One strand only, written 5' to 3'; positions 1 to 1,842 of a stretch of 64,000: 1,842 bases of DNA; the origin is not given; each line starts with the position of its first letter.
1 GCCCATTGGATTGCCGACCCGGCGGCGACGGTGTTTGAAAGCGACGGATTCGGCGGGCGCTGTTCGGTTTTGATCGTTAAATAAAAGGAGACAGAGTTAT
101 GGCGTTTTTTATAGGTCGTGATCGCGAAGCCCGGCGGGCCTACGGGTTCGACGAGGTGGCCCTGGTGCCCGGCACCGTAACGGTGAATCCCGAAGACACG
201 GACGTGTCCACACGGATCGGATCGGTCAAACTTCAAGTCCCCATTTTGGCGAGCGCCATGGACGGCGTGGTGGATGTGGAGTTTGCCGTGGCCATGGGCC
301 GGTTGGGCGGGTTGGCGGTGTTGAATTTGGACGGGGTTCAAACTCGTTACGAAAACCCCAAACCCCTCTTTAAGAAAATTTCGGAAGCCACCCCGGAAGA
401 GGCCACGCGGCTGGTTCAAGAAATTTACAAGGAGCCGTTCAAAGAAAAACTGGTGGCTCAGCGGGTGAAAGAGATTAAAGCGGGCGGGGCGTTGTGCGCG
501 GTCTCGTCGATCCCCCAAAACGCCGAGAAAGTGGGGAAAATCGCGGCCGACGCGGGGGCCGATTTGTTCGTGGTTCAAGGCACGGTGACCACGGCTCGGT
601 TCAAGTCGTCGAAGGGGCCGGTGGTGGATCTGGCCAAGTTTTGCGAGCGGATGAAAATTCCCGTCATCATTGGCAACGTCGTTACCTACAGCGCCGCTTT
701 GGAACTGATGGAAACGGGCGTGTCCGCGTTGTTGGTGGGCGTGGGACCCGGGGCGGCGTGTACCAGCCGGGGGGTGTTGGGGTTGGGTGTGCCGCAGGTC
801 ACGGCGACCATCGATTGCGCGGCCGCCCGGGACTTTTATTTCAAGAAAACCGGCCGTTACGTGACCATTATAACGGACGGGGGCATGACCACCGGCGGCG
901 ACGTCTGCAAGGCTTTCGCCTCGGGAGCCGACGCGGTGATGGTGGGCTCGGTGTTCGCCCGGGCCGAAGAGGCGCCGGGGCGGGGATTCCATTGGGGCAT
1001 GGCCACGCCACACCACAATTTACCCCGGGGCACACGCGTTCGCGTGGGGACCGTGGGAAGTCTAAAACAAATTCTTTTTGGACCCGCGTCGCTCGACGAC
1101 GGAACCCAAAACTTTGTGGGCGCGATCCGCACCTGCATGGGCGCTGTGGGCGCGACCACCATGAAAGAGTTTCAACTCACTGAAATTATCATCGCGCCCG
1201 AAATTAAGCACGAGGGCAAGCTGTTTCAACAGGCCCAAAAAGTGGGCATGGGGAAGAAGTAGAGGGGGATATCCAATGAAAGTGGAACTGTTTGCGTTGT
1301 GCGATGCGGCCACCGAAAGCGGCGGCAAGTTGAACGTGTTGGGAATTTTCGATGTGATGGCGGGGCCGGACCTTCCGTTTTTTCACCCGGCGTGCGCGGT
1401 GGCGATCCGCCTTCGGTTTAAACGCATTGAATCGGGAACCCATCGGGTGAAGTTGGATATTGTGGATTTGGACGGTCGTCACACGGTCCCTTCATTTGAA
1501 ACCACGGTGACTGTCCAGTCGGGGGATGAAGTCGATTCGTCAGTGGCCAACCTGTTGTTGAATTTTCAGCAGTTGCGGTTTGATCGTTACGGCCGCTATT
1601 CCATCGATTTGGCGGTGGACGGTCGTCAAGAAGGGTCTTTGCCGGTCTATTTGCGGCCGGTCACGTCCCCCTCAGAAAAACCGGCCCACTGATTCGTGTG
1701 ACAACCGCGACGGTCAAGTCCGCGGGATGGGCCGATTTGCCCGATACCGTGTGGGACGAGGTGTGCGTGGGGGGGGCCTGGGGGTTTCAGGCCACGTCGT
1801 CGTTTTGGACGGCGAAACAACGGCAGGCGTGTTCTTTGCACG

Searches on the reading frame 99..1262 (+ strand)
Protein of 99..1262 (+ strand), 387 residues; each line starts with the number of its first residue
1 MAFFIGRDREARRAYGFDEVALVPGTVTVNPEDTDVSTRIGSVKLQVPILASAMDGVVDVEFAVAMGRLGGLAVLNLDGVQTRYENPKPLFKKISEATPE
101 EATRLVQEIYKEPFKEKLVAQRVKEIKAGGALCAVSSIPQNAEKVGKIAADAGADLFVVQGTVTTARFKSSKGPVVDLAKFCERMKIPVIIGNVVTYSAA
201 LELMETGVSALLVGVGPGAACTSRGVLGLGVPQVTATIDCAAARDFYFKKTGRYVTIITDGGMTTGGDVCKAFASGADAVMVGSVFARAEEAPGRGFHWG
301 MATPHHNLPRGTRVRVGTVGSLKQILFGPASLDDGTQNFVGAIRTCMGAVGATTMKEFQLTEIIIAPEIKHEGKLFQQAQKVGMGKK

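Call 3: search_protein_families(library=pfam, proteins=[window:99-1262:+], max_evalue=0.01)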
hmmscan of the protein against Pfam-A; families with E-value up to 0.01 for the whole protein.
window:99-1262:+ (387 aa): 8 families
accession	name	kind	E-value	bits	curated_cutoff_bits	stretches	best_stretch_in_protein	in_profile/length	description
PF00478.31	IMPDH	-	8.4e-52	176.7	25.6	1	15-298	2-251/345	IMP dehydrogenase / GMP reductase domain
PF01070.24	FMN_dh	-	1.5e-10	41.1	24.9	1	176-291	208-310/350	FMN-dependent dehydrogenase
PF05690.20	ThiG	-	1.8e-05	24.6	23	0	255-291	176-212/247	Thiazole biosynthesis protein ThiG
PF03060.21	NMO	-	2.9e-05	24.1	28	1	42-294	7-233/331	Nitronate monooxygenase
PF01645.23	Glu_synthase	-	0.00027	20.7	20.4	1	229-285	252-306/369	Conserved region in glutamate synthase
PF01207.24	Dus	-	0.00057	19.5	20.4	0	140-214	138-214/311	Dihydrouridine synthase (Dus)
PF01180.27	DHO_dh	-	0.0054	16.4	27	0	244-286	231-272/291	Dihydroorotate dehydrogenase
PF04131.20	NanE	-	0.0082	15.8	27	0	254-291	144-181/192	Putative N-acetylmannosamine-6-phosphate epimerase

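Call 4: search_protein_families(library=ncbifam, proteins=[window:99-1262:+], max_evalue=0.01)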
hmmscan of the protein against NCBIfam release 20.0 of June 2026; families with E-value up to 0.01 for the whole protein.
window:99-1262:+ (387 aa): 23 families
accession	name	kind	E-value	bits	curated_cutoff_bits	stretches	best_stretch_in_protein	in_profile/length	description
TIGR01304.1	IMP_DH_rel_2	equivalog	1.2e-135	452.5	342.1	1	5-364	3-364/365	GuaB3 family IMP dehydrogenase-related protein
TIGR01302.1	IMP_dehydrog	equivalog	5.3e-47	160.7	481.5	2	133-295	217-368/450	IMP dehydrogenase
NF005311.0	PRK06843.1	equivalog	1.2e-34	119.9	779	1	12-294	7-296/404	inosine 5-monophosphate dehydrogenase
NF005493.0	PRK07107.1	equivalog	6.6e-29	100.8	585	1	150-295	251-393/502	IMP dehydrogenase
NF052358.1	GMPRedGuaB1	equivalog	2.8e-28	99.3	675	2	128-295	212-371/479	GMP reductase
NF005869.0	PRK07807.1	equivalog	1.2e-26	93.9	549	1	141-295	227-371/479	GuaB1 family IMP dehydrogenase-related protein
NF003470.0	PRK05096.1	equivalog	1.8e-24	86.6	397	1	189-295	154-254/347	GMP reductase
TIGR01303.1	IMP_DH_rel_1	equivalog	1.7e-23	83.3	562.75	1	138-294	222-368/475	GuaB1 family IMP dehydrogenase-related protein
TIGR01305.1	GMP_reduct_1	equivalog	1.6e-22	80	492.15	1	188-295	152-253/343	GMP reductase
NF003966.0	PRK05458.1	equivalog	5.5e-21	75.2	344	2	188-295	143-243/327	GMP reductase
TIGR01306.1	GMP_reduct_2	equivalog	5.2e-19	68.9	465.65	1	123-296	75-240/321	GMP reductase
TIGR02151.1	IPP_isom_2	equivalog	6.2e-08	31.9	281.3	0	252-288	257-293/338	type 2 isopentenyl-diphosphate Delta-isomerase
TIGR03966.1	actino_HemFlav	equivalog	3.9e-07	29.1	470.85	1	177-287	238-335/385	pre-mycofactocin synthase MftD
NF008398.0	PRK11197.1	subfamily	0.00013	20.9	376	1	254-294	300-340/381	L-lactate dehydrogenase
NF002231.0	PRK01130.1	subfamily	0.00048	19.2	189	0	254-291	181-218/230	putative N-acetylmannosamine-6-phosphate 2-epimerase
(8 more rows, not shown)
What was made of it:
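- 99..1262 (+): guaB3 (IMP-dehydrogenase-related protein, GuaB3 family), first gene of the conserved block. TIGR01304 scores 452.5 bits against a cutoff of 342 (call 4).
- Checked: The 'CBS-less IMPDH paralog' is a GuaB3-family protein (TIGR01304, 452 bits, call 4).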

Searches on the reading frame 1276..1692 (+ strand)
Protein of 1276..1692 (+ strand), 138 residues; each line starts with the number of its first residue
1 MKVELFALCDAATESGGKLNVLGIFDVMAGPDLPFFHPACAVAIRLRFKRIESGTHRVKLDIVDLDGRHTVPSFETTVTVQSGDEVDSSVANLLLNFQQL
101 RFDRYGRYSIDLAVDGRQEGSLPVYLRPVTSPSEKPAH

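Call 3: search_protein_families(library=pfam, proteins=[window:1276-1692:+], max_evalue=0.01)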
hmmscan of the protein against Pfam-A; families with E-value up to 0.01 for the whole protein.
window:1276-1692:+ (138 aa): 1 family
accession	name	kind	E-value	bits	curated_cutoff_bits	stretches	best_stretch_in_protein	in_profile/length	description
PF22091.2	DUF6941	-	7.5e-35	120.4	27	1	5-126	2-124/125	Family of unknown function (DUF6941)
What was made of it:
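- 1276..1692 (+): DUF6941 gene (138 aa), always found between guaB3 and the MTase in this lineage. PF22091 scores 120 bits (call 3).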

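Call 4: search_protein_families(library=ncbifam, proteins=[window:1276-1692:+], max_evalue=0.01)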
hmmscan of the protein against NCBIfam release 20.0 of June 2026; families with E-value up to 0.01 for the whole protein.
window:1276-1692:+ (138 aa): 0 families

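Call 37: find_encoding_contigs(protein=window:1276-1689:+, flank=4000, max_places=8)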
Protein window:1276-1689:+ (138 aa): 4 contigs read that carry it; 3 places shown.
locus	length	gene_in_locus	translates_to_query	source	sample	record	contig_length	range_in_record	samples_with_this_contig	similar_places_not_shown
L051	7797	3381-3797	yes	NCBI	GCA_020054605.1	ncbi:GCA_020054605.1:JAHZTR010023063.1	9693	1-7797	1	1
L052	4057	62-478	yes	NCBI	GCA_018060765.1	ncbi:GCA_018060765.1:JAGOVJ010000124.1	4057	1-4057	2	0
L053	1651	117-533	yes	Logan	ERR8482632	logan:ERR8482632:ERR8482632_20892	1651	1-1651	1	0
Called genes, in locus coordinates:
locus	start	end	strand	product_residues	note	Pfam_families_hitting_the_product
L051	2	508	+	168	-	PF12637:TSCPD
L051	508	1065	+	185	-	PF22769:DCD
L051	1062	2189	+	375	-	PF00990:GGDEF, PF16561:AMPK1_CBM, PF02922:CBM_48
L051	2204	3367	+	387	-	PF00478:IMPDH, PF01070:FMN_dh, PF05690:ThiG (faint)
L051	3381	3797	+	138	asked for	PF22091:DUF6941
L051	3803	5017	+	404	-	PF01555:N6_N4_Mtase, PF01170:UPF0020 (faint)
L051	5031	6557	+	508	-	PF00117:GATase, PF07722:Peptidase_C26 (weak), PF02540:NAD_synthase (weak), PF03054:tRNA_Me_trans (faint), PF00958:GMP_synt_C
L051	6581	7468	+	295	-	PF01259:SAICAR_synt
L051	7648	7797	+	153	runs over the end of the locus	PF02700:PurS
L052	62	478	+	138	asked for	PF22091:DUF6941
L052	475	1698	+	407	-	PF01555:N6_N4_Mtase, PF01170:UPF0020 (faint)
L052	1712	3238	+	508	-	PF00117:GATase, PF07722:Peptidase_C26 (weak), PF02540:NAD_synthase (weak), PF03054:tRNA_Me_trans (faint), PF00958:GMP_synt_C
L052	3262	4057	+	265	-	PF01259:SAICAR_synt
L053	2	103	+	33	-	?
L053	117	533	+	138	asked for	PF22091:DUF6941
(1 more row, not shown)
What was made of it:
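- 1276..1692 (+): The identical protein occurs in three other assemblies (call 37).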

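Call 72: search_protein_families(library=padloc, proteins=[window:1276-1692:+], max_evalue=0.01)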
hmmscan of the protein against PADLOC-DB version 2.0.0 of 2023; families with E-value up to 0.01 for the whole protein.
window:1276-1692:+ (138 aa): 0 families
